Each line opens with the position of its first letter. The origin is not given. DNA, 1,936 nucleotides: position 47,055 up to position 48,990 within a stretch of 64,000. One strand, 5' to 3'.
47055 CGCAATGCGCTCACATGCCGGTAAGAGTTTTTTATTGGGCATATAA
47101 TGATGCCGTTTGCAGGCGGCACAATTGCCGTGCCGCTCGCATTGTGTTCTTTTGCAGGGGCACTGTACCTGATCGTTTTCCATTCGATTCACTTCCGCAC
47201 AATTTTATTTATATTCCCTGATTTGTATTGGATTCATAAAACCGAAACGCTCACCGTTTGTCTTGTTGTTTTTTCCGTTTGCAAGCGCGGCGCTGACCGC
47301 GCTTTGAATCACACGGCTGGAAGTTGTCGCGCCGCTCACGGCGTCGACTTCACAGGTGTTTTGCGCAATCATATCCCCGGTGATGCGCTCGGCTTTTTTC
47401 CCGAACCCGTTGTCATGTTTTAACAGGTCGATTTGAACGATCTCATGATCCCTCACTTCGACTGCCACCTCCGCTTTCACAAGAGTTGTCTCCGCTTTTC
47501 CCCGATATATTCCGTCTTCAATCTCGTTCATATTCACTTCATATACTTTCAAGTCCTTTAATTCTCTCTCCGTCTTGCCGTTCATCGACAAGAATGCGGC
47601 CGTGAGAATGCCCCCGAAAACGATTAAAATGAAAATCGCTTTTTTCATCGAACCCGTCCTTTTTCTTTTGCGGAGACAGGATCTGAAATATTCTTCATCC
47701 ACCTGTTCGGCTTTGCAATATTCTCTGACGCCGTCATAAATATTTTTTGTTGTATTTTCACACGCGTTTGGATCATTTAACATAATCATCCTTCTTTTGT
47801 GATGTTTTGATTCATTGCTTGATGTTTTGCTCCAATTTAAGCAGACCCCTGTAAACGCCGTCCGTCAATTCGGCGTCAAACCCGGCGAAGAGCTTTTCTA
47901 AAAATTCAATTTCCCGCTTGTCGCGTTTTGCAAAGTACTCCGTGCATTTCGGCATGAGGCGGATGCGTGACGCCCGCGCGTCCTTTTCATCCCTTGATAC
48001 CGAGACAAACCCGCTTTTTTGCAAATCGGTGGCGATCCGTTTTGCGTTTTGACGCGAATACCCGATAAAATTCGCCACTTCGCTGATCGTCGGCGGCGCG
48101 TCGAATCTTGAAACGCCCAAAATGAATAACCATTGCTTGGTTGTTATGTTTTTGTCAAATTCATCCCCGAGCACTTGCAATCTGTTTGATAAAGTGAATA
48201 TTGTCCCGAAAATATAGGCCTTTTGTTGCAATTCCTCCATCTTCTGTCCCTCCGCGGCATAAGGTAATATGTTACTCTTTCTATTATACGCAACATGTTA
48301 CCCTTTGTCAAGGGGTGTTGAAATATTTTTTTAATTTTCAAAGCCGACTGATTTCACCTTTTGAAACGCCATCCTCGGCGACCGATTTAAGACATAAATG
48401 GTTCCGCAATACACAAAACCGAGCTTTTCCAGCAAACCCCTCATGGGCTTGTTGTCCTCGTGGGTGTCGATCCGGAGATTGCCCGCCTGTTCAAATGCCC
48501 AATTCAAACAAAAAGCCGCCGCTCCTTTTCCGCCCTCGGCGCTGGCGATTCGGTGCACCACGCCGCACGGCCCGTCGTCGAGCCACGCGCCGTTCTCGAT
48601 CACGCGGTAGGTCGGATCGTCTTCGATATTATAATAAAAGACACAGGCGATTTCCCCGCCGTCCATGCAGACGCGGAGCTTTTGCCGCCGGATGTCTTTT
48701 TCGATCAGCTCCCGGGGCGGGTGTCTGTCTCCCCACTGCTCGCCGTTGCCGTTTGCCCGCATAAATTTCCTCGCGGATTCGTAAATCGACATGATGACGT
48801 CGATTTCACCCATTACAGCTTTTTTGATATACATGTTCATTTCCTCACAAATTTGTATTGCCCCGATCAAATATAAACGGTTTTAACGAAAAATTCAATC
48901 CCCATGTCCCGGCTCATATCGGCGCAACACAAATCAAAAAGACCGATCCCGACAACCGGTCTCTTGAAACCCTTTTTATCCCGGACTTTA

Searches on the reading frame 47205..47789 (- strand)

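Call 73: search_protein_families(library=pfam, proteins=[window:47205-47789:-], max_evalue=0.01)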
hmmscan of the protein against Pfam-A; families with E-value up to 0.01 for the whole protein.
window:47205-47789:- (194 aa): 2 families
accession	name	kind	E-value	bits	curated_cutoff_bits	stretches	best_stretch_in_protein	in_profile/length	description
PF04205.19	FMN_bind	-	7.5e-10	39.8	22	1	107-169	7-76/77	FMN-binding domain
PF22798.2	DUF5817_CT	-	0.0076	16.5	29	0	19-48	16-45/54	DUF5817, C-terminal domain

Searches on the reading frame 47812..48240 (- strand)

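Call 73: search_protein_families(library=pfam, proteins=[window:47812-48240:-], max_evalue=0.01)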
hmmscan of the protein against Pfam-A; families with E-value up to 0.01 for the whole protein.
window:47812-48240:- (142 aa): 3 families
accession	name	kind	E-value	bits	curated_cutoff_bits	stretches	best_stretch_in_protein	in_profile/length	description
PF12802.13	MarR_2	-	2.3e-08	34.5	27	1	31-90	2-61/61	MarR family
PF01047.28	MarR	-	1.7e-05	25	24.6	1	49-90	17-58/59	MarR family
PF13545.12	HTH_Crp_2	-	0.00017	21.9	27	1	45-82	18-55/70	Crp-like helix-turn-helix domain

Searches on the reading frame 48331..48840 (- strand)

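Call 73: search_protein_families(library=pfam, proteins=[window:48331-48840:-], max_evalue=0.01)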
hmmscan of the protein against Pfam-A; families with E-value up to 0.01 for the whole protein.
window:48331-48840:- (169 aa): 2 families
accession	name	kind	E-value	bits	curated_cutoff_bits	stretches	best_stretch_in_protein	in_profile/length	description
PF13302.13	Acetyltransf_3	-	0.00072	20.7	25.4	1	63-143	65-138/138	Acetyltransferase (GNAT) domain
PF00583.31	Acetyltransf_1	-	0.0014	19.4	20.7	1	36-142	16-116/116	Acetyltransferase (GNAT) family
